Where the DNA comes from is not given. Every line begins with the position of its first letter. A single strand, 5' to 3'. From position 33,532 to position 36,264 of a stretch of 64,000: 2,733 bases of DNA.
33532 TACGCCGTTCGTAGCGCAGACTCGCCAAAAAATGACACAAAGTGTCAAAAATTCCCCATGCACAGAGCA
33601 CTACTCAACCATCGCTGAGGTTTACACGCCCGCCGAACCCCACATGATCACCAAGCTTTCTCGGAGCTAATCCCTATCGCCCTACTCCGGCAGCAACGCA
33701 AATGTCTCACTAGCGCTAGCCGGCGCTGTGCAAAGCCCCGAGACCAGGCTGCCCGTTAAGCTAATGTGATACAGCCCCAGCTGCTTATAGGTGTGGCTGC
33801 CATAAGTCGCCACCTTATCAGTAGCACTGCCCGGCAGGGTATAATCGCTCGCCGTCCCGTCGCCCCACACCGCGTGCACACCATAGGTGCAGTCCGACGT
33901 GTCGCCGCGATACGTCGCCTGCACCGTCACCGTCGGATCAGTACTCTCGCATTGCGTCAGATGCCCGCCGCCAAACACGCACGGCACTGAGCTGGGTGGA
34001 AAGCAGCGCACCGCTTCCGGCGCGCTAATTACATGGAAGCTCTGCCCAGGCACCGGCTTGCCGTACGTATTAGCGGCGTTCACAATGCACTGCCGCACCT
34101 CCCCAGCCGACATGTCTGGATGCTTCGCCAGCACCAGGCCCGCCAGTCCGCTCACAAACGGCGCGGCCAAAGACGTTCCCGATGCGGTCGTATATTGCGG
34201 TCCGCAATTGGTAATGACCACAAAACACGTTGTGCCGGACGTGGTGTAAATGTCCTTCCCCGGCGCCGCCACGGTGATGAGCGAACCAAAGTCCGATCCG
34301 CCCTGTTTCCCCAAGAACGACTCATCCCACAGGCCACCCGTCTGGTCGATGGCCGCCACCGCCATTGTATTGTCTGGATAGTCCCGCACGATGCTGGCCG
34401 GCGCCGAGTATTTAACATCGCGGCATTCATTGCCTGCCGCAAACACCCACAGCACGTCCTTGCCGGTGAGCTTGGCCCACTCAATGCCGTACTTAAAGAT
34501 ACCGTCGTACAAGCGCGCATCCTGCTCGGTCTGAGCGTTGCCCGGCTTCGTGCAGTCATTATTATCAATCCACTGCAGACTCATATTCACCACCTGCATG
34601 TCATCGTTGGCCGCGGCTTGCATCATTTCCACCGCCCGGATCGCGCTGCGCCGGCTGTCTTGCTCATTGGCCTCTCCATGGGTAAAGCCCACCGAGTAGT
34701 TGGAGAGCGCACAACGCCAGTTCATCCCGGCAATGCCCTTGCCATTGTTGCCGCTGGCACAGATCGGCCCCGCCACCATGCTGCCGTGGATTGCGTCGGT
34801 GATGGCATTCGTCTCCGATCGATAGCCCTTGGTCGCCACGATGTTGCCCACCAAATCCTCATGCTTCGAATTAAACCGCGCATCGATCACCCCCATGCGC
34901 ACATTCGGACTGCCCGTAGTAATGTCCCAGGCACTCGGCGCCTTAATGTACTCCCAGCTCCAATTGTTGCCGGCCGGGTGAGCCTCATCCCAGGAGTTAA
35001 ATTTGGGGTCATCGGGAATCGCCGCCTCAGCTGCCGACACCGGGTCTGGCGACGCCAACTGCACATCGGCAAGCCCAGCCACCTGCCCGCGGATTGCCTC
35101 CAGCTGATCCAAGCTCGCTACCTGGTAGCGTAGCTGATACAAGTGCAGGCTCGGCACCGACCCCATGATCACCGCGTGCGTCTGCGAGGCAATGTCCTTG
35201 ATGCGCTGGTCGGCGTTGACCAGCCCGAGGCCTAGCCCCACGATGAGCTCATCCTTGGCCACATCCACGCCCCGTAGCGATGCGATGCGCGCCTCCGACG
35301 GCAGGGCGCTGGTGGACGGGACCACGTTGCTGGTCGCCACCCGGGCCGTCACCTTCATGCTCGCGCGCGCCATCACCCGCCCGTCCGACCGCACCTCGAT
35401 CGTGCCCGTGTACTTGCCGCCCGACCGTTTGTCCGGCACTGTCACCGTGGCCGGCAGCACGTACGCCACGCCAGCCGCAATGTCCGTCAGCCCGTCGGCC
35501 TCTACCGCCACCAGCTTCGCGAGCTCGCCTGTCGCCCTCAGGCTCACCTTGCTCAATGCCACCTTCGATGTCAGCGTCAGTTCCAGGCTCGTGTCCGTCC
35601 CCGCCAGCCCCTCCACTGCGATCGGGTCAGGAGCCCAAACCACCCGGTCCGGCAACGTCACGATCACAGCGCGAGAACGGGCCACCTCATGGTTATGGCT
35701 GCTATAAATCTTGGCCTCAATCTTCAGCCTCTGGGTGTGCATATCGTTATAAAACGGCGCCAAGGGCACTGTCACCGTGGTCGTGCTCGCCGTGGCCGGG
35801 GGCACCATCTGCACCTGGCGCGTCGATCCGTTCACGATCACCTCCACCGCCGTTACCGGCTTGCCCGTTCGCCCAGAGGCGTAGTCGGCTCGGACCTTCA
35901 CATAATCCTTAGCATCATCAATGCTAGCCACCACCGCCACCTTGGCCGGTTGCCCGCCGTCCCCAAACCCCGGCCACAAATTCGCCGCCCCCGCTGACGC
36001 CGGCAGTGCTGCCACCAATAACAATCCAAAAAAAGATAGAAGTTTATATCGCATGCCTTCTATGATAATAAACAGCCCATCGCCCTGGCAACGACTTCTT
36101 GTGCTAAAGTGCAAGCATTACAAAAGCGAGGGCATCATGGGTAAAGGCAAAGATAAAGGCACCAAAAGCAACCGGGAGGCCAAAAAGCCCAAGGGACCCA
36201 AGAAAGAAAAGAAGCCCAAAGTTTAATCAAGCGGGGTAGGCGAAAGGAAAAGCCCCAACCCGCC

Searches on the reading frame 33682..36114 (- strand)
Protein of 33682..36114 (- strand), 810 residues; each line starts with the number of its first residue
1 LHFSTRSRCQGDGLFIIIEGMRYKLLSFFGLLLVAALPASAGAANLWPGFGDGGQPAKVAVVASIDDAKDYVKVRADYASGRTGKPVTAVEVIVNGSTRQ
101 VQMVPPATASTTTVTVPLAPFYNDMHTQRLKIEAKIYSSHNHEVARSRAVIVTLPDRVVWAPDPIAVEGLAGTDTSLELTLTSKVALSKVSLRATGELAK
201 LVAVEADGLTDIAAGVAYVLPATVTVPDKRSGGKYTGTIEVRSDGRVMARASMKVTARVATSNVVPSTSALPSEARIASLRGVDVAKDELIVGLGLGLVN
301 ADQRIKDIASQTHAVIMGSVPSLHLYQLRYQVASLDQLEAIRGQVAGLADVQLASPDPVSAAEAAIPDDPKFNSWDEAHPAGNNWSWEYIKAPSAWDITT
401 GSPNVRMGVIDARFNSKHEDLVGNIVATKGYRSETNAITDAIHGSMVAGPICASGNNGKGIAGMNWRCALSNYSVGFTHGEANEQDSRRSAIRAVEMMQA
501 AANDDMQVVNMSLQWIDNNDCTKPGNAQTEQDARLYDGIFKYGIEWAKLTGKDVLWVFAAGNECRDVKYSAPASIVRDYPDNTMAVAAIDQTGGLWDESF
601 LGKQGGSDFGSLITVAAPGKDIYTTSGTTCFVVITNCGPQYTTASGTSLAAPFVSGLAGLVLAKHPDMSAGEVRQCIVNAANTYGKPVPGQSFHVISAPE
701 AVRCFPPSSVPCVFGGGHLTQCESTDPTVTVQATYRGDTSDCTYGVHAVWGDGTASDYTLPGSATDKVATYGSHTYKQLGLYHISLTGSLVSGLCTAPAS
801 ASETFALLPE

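Call 40: search_protein_families(library=pfam, proteins=[window:33682-36114:-], max_evalue=0.0001)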
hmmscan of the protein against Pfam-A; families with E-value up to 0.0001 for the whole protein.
window:33682-36114:- (810 aa): 1 family
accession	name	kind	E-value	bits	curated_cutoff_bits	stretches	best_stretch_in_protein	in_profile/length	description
PF00082.27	Peptidase_S8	-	2.9e-33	115.8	21.8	1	404-685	3-277/288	Subtilase family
